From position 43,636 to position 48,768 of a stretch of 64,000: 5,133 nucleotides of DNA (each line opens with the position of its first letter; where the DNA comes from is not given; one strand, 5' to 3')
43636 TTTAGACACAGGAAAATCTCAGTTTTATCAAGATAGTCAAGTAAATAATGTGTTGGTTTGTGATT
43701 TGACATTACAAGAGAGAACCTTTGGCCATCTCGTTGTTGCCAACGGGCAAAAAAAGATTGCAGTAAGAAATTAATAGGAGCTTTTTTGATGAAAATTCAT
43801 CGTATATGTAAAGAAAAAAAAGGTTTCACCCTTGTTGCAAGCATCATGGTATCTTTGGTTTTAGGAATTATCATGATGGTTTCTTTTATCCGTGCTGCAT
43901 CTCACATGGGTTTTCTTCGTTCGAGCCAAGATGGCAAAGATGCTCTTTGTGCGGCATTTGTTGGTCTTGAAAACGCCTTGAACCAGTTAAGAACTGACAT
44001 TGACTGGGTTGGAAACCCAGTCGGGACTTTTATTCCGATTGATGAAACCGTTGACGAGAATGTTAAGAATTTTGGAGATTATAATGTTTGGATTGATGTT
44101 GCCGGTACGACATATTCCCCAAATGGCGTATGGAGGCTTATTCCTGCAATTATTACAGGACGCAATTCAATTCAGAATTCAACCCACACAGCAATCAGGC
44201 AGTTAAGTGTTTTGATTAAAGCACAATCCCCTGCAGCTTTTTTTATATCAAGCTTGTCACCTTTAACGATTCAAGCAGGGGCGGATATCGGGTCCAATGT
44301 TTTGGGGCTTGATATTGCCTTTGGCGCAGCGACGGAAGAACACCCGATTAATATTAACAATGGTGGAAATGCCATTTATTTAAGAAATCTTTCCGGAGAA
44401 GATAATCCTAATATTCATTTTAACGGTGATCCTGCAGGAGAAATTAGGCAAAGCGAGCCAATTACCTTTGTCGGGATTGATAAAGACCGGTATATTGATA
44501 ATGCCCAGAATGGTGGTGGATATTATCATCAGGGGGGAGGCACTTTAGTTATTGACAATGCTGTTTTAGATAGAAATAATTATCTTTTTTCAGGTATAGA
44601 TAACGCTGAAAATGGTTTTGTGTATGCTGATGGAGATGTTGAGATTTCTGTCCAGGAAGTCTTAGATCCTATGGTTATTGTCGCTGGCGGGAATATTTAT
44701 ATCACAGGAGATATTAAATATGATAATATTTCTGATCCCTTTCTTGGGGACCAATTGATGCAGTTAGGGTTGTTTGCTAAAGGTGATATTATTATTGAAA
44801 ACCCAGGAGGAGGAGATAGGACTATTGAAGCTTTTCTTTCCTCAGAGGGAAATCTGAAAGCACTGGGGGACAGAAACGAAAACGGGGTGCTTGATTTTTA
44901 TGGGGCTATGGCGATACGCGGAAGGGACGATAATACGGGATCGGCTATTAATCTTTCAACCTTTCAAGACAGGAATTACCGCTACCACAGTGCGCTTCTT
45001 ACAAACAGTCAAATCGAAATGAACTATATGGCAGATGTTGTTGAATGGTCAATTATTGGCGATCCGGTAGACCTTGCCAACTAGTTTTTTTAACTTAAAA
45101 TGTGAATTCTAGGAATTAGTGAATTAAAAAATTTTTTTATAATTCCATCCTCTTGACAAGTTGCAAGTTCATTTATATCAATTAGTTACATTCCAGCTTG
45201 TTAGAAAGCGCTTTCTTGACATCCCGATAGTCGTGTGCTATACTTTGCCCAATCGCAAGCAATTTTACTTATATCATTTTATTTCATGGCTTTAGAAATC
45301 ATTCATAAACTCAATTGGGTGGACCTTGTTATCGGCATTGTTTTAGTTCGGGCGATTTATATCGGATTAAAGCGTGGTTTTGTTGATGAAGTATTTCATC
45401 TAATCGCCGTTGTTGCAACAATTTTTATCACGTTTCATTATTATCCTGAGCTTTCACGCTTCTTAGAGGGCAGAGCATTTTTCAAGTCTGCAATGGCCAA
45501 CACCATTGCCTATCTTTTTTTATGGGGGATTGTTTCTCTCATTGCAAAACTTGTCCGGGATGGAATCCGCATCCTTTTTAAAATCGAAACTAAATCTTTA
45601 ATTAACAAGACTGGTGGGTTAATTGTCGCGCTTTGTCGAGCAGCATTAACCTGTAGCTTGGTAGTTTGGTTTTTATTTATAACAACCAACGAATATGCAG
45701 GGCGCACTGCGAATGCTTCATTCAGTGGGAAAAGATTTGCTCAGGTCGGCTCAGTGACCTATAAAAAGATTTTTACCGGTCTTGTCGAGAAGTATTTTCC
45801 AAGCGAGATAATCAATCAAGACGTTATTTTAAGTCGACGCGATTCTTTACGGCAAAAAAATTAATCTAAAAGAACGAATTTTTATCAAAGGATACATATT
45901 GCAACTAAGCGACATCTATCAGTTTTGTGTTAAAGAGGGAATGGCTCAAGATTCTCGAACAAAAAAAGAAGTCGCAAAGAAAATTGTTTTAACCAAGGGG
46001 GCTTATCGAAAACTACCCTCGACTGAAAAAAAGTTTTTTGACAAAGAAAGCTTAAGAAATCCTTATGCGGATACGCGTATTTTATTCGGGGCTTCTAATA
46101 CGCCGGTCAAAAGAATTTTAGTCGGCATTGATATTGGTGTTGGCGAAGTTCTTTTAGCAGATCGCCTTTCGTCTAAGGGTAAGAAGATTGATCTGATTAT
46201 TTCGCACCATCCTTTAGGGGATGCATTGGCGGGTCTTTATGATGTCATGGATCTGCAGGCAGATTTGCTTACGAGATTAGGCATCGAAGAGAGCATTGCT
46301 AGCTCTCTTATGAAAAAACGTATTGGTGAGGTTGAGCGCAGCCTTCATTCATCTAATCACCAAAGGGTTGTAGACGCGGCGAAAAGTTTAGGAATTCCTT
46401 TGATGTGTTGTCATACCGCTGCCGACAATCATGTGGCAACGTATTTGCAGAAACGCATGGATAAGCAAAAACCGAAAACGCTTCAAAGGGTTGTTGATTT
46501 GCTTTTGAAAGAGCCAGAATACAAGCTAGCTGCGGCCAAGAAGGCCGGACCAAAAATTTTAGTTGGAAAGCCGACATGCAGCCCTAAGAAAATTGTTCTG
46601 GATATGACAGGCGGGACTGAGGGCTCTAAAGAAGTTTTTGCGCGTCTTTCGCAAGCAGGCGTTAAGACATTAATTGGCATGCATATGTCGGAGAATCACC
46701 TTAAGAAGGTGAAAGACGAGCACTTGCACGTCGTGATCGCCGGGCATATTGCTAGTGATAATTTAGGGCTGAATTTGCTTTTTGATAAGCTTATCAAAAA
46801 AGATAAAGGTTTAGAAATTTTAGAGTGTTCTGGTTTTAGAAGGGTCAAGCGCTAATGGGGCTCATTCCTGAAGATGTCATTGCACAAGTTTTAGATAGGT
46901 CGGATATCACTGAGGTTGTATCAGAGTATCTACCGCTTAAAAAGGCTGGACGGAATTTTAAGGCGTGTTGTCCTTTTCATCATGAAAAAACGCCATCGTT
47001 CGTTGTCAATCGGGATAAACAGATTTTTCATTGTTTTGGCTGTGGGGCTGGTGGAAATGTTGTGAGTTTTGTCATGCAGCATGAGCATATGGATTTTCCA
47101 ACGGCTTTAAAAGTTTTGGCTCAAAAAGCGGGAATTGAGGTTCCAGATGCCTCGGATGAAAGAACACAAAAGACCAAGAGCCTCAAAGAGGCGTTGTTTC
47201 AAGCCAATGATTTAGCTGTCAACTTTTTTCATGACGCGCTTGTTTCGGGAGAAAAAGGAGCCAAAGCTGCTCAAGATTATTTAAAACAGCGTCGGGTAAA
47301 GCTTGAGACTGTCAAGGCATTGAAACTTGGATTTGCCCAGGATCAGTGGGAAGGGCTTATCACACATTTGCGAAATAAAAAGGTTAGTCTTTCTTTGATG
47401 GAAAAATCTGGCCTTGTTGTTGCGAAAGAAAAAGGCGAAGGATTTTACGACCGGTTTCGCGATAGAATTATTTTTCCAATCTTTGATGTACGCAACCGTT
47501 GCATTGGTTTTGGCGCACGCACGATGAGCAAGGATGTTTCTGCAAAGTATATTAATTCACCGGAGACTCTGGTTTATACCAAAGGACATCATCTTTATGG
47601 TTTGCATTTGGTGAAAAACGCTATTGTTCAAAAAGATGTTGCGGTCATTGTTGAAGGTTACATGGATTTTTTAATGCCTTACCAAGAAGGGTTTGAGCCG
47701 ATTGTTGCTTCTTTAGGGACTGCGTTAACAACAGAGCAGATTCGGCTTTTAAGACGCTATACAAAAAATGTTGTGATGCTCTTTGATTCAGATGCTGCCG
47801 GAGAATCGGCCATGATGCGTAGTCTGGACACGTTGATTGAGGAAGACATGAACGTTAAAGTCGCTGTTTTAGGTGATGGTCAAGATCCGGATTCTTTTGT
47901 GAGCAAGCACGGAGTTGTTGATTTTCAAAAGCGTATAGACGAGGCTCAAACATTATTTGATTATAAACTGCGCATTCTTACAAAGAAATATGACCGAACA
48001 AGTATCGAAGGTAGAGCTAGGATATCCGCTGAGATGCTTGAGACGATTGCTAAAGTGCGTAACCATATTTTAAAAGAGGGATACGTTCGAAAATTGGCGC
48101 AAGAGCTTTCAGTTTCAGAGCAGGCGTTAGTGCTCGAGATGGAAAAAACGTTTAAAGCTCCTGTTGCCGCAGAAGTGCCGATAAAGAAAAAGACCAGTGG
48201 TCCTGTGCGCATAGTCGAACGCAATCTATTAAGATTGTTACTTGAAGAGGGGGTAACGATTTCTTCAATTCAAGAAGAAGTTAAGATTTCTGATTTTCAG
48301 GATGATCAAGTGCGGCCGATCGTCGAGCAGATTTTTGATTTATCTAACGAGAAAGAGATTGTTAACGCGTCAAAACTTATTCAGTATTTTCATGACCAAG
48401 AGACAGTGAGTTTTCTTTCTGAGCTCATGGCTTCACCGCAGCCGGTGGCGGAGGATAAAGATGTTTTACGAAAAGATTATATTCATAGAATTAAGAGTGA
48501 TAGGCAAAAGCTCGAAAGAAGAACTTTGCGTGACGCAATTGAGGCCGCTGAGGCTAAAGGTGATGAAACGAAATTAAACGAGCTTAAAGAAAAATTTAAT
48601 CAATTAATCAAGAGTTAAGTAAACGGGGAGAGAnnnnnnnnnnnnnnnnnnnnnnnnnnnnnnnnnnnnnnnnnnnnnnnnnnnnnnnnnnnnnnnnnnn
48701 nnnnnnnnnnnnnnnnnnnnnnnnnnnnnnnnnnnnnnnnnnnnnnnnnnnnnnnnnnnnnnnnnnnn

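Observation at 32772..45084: Complete type IV pilus locus with apparent c-di-GMP input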

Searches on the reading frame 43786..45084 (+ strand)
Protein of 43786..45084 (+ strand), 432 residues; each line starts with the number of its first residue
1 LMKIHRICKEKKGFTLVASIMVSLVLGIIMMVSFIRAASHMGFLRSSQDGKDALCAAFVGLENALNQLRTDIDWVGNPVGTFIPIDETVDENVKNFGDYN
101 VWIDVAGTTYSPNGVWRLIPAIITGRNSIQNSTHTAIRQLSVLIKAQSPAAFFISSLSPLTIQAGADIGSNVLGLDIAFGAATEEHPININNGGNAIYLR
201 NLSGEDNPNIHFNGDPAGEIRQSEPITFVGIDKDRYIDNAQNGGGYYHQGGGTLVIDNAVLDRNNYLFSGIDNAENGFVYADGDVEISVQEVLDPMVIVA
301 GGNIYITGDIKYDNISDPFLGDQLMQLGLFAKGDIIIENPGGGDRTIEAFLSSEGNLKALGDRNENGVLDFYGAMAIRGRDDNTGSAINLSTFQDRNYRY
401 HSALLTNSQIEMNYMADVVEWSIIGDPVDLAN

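Call 5: search_protein_families(library=pfam, proteins=[window:43786-45084:+], max_evalue=0.001)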
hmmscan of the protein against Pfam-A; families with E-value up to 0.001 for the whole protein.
window:43786-45084:+ (432 aa): 0 families

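Call 59: search_protein_families(library=pfam, proteins=[window:43789-45084:+], max_evalue=1)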
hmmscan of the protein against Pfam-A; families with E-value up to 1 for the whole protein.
window:43789-45084:+ (431 aa): 1 family
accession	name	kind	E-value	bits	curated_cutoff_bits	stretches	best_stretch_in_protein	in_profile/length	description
PF07963.17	N_methyl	-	0.069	13.2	21.2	1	10-32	4-26/27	Prokaryotic N-terminal methylation motif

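Call 89: predict_structure(protein=window:43789-45084:+)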
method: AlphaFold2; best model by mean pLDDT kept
length: 431 residues; sequences in the alignment: 1
mean_pLDDT: 41.8   pTM: 0.32
mean pLDDT of the five models: 41.8, 37.8, 35.5, 31.0, 31.0
residues with pLDDT >= 90: 0; 70-90: 17; 50-70: 54; < 50: 360
segments of 3 or more residues with pLDDT < 50: 1-11, 66-158, 163-185, 191-197, 199-208, 212-283, 287-309, 312-431
pLDDT, mean of each block of 10 residues (from residue 1): 39 57 72 70 63 66 52 35 34 38 37 32 32 34 40 43 41 42 50 46 45 42 36 34 35 43 39 37 46 37 42 46 40 37 38 37 44 34 36 37 31 29 27 30
secondary structure, 60 per line:
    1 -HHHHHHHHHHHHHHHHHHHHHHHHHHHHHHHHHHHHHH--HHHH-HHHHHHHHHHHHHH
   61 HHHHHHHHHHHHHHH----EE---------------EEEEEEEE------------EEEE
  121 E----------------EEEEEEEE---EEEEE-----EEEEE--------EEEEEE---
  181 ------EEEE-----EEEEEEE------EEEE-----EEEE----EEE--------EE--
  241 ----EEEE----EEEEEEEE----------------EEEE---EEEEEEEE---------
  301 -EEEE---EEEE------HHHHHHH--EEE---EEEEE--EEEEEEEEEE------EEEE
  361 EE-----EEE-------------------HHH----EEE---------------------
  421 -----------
elements in order: H2-39 H42-45 H47-75 E97-104 E117-121 E138-145 E149-153 E159-163 E172-177 E187-190 E196-202 E209-212 E218-221 E226-228 E245-248 E253-260 E277-280 E284-291 E302-305 E309-312 H319-325 E328-330 E334-338 E341-350 E357-362 E368-370 E397-399

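Call 105: search_solved_structures(query=A10, max_evalue=10)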
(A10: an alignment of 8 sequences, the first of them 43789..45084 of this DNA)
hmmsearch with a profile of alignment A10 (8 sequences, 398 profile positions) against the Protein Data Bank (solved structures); distinct sequences matched with E-value up to 10: 2.
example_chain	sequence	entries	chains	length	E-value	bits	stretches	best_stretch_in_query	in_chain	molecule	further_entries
4v02_C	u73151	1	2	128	0.53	12.2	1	253-280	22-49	PROBABLE SEPTUM SITE-DETERMINING PROTEIN MINC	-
8jx4_A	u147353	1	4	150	2.1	10.2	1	73-113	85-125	PeiW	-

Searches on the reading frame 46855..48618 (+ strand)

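Call 5: search_protein_families(library=pfam, proteins=[window:46855-48618:+], max_evalue=0.001)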
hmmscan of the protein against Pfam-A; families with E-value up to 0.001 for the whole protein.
window:46855-48618:+ (587 aa): 9 families
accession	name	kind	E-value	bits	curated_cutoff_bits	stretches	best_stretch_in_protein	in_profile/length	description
PF01807.25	Zn_ribbon_DnaG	-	1.8e-38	130.7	24.9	1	5-99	2-96/98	CHC2 zinc finger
PF08275.17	DNAG_N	-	2.5e-38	131.5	26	1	125-253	2-127/128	DNA primase catalytic core, N-terminal domain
PF13155.12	Toprim_2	-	3.4e-20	72.6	22.1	1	264-348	1-87/88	Toprim-like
PF13662.12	Toprim_4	-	3.9e-17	62.7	25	1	262-336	2-83/85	Toprim domain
PF10410.14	DnaB_bind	-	1.8e-14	54.2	20.6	1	368-423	1-56/56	DnaB-helicase binding domain of primase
PF01751.28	Toprim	-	2.4e-08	34.5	23.1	1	263-325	2-82/96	Toprim domain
PF13362.12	Toprim_3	-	3.2e-06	27.9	27.2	1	263-353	2-93/95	Toprim domain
PF08278.16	DnaG_DnaB_bind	-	0.00031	21.5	29.1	1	455-580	1-108/124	DNA primase DnaG DnaB-binding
PF00772.26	DnaB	-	0.00063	20.2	23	0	454-530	8-90/103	DnaB-like helicase N terminal domain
